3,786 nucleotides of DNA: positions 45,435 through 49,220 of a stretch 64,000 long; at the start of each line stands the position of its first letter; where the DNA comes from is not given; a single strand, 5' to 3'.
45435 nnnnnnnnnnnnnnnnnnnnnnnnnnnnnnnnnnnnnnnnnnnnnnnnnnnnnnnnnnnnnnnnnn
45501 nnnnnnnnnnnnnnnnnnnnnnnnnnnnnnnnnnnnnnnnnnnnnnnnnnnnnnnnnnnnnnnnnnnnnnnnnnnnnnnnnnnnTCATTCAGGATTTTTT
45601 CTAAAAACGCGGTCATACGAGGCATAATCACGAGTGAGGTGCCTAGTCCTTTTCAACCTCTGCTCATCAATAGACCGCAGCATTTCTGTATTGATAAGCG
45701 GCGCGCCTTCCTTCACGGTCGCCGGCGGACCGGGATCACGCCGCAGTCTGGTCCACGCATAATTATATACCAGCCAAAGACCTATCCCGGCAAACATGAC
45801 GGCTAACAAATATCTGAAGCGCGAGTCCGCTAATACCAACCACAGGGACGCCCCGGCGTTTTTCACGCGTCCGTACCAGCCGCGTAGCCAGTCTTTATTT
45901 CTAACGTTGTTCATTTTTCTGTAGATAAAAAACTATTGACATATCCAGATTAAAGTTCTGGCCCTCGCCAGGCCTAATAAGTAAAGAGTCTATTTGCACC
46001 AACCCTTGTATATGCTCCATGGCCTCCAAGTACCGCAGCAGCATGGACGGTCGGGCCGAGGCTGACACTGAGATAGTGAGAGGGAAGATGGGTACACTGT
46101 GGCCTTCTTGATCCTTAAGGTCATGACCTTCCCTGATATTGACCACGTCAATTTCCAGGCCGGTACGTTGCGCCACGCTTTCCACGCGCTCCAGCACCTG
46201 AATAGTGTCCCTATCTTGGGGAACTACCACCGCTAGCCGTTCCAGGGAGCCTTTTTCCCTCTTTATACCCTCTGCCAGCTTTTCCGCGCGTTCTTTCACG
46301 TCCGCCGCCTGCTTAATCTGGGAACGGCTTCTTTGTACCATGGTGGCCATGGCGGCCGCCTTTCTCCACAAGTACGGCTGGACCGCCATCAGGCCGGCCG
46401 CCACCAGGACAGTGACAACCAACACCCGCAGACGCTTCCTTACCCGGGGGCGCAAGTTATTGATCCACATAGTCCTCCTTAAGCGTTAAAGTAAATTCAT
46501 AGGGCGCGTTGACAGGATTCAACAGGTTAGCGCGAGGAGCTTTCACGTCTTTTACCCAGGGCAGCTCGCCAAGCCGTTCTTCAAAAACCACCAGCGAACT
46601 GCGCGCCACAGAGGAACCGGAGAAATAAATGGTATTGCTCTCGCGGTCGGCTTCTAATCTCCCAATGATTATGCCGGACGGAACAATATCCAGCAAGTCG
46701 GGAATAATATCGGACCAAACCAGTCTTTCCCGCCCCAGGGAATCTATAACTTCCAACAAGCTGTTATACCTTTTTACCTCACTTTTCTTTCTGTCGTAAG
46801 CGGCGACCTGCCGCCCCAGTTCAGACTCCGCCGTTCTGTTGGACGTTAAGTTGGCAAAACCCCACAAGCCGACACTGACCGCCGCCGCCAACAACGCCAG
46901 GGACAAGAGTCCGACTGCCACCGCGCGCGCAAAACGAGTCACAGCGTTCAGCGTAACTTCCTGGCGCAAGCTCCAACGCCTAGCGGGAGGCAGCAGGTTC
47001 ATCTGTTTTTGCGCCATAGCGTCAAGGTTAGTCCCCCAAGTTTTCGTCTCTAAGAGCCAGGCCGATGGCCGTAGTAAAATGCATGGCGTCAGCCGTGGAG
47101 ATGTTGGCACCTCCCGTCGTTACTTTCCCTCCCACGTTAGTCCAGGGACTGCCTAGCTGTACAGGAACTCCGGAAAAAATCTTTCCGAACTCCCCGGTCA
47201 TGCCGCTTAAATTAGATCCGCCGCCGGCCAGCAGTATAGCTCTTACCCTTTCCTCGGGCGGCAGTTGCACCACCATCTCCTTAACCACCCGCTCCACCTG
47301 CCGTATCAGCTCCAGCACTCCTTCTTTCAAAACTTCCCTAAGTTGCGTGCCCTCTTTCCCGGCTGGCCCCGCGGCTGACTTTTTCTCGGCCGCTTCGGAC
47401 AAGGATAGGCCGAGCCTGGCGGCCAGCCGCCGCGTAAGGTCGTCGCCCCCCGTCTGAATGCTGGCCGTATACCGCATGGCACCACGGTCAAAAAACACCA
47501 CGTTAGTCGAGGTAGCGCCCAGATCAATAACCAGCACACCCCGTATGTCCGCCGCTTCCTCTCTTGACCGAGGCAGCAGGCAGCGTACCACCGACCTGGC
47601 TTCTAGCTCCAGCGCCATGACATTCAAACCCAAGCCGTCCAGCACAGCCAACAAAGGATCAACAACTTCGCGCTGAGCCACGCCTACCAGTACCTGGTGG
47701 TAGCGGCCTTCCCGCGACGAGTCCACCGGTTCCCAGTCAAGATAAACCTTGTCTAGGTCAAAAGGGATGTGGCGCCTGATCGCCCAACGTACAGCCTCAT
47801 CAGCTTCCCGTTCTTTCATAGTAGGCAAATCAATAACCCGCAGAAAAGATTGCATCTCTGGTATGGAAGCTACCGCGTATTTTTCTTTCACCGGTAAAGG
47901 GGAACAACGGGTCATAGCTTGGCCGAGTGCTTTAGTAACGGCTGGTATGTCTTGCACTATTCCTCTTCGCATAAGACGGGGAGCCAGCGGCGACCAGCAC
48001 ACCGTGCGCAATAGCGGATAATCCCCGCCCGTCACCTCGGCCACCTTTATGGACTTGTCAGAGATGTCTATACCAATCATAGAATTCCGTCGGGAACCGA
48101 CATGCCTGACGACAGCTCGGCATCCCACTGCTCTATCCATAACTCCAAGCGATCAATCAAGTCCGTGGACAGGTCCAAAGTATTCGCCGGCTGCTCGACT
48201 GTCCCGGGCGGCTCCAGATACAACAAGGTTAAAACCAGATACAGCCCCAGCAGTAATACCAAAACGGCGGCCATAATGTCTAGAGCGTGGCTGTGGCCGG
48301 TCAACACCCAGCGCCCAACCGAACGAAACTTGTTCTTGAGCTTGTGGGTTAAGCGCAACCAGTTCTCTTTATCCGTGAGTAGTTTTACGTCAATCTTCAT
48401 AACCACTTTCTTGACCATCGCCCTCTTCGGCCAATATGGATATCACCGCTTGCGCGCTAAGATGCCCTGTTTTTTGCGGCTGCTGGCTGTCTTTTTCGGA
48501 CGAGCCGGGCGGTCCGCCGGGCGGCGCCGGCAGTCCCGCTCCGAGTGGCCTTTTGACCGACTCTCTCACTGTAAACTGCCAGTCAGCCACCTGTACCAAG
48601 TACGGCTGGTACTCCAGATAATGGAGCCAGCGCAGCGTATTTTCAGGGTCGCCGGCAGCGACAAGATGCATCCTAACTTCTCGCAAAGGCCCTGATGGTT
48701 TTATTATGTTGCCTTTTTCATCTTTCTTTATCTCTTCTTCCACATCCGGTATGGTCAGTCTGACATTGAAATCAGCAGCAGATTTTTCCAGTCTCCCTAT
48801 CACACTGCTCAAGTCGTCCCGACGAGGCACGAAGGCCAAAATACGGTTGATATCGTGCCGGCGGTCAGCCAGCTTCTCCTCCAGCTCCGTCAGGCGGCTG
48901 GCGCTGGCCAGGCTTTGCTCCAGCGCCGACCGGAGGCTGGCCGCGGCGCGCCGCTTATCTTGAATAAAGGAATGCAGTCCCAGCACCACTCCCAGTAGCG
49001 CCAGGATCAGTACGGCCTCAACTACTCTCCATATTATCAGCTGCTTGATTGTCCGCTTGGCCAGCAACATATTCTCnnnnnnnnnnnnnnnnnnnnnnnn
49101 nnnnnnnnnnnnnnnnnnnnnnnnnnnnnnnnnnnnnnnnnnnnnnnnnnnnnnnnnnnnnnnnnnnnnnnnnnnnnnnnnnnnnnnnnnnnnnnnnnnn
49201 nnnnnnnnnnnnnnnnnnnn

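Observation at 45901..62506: Expanded type IV pilus locus: duplicated pilMNO, five prepilin-type genes with PilX-like, Calx-beta and Cys-rich modules, flanked by pilC/pilB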

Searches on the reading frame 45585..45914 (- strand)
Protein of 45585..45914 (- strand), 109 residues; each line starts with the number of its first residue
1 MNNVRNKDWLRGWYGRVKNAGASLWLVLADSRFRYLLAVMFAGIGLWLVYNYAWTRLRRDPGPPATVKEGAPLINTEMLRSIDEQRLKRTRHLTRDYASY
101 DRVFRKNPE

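Call 5: search_protein_families(library=pfam, proteins=[window:45585-45914:-], max_evalue=0.01)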
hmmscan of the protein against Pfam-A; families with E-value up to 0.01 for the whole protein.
window:45585-45914:- (109 aa): 0 families

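Call 22: search_protein_families(library=ncbifam, proteins=[window:45585-45914:-], max_evalue=1)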
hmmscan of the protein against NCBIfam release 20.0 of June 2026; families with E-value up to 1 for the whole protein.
window:45585-45914:- (109 aa): 2 families
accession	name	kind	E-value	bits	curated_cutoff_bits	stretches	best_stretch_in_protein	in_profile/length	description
NF038396.1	NF038396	subfamily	0.11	12.4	40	1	36-50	14-28/59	NF038396 family protein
NF045538.1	AciT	subfamily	0.12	12.6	100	1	26-49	20-43/114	AciT family ciprofloxacin tolerance protein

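Call 78: search_protein_families(library=pfam, proteins=[window:45585-45914:-], max_evalue=5)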
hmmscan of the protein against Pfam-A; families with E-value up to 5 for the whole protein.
window:45585-45914:- (109 aa): 0 families

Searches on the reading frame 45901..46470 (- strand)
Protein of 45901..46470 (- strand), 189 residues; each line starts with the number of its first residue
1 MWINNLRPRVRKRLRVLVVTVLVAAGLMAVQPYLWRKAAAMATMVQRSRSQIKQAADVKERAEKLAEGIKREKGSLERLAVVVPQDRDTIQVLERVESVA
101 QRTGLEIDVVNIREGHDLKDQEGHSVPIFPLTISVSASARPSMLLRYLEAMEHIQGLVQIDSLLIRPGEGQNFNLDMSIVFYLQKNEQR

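Call 5: search_protein_families(library=pfam, proteins=[window:45901-46470:-], max_evalue=0.01)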
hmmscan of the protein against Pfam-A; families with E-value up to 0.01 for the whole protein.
window:45901-46470:- (189 aa): 1 family
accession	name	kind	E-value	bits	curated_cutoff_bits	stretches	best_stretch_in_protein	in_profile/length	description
PF04350.18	PilO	-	0.0071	16.9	22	1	48-179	11-136/145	Pilus assembly protein, PilO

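Call 100: search_solved_structures(query=A6, max_evalue=1)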
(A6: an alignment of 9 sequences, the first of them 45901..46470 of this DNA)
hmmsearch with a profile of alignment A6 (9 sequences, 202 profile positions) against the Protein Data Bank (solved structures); distinct sequences matched with E-value up to 1: 1.
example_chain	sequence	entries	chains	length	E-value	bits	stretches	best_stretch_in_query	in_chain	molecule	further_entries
4r4m_A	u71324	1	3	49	0.21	14.5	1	50-83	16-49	cGMP-dependent protein kinase 1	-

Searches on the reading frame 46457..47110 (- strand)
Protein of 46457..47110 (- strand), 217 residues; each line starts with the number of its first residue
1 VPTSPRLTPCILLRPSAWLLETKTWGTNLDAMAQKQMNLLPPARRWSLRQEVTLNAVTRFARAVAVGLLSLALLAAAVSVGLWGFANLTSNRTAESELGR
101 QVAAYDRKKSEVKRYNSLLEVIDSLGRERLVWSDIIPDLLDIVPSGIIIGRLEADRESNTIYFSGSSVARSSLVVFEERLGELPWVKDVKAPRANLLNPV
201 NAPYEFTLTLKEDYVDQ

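Call 5: search_protein_families(library=pfam, proteins=[window:46457-47110:-], max_evalue=0.01)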
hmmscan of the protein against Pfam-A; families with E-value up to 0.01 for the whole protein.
window:46457-47110:- (217 aa): 1 family
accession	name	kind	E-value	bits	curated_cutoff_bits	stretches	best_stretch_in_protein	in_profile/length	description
PF05137.18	PilN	-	0.0022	18.4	22.8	1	138-210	5-76/78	Fimbrial assembly protein (PilN)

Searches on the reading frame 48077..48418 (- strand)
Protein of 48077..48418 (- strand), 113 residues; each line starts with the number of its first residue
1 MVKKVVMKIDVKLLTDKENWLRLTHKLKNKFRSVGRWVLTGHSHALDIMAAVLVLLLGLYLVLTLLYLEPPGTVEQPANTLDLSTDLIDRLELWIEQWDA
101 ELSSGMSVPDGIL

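Call 5: search_protein_families(library=pfam, proteins=[window:48077-48418:-], max_evalue=0.01)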
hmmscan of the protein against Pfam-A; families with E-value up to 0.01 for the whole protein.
window:48077-48418:- (113 aa): 0 families

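Call 22: search_protein_families(library=ncbifam, proteins=[window:48077-48418:-], max_evalue=1)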
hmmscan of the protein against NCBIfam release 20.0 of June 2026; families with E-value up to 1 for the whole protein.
window:48077-48418:- (113 aa): 1 family
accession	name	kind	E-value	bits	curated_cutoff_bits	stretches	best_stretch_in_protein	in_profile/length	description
NF002939.0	PRK03598.1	equivalog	0.033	13.4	393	1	79-108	292-321/332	secretion protein HlyD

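Call 78: search_protein_families(library=pfam, proteins=[window:48077-48418:-], max_evalue=5)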
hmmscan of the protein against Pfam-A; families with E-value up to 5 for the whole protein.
window:48077-48418:- (113 aa): 0 families

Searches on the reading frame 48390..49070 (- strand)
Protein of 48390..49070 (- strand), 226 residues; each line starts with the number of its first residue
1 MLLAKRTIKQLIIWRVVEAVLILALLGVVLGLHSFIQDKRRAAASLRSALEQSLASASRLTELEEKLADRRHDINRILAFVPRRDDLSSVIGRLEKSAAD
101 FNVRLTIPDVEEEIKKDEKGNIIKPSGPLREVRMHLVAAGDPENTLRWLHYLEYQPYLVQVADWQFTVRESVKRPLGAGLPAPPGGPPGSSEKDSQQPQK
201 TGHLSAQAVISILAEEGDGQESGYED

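Call 5: search_protein_families(library=pfam, proteins=[window:48390-49070:-], max_evalue=0.01)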
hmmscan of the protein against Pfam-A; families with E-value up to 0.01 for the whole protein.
window:48390-49070:- (226 aa): 2 families
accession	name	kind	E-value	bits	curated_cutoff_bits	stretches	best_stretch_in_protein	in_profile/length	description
PF02203.21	TarH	-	0.0018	18.6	25.2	1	20-101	18-97/177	Tar ligand binding domain homologue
PF04350.18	PilO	-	0.0085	16.7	22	0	37-117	2-82/145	Pilus assembly protein, PilO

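Call 99: search_solved_structures(query=A5, max_evalue=1)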
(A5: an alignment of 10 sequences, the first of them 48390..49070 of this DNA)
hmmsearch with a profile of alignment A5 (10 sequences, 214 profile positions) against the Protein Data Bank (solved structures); distinct sequences matched with E-value up to 1: 5.
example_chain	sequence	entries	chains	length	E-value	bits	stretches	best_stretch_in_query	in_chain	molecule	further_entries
7suk_NA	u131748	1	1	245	0.14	14.7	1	47-117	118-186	U3 small nucleolar RNA-associated protein MPP10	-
4bhq_A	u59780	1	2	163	0.14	14.6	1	76-154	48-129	COMPETENCE PROTEIN PILN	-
9zog_A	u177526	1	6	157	0.4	13.2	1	80-120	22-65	nucleoside-diphosphate kinase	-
9o9r_A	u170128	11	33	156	0.41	13.2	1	80-120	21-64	nucleoside-diphosphate kinase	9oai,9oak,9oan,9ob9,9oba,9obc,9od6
1ulr_A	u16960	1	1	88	0.58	12.7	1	131-171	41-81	putative acylphosphatase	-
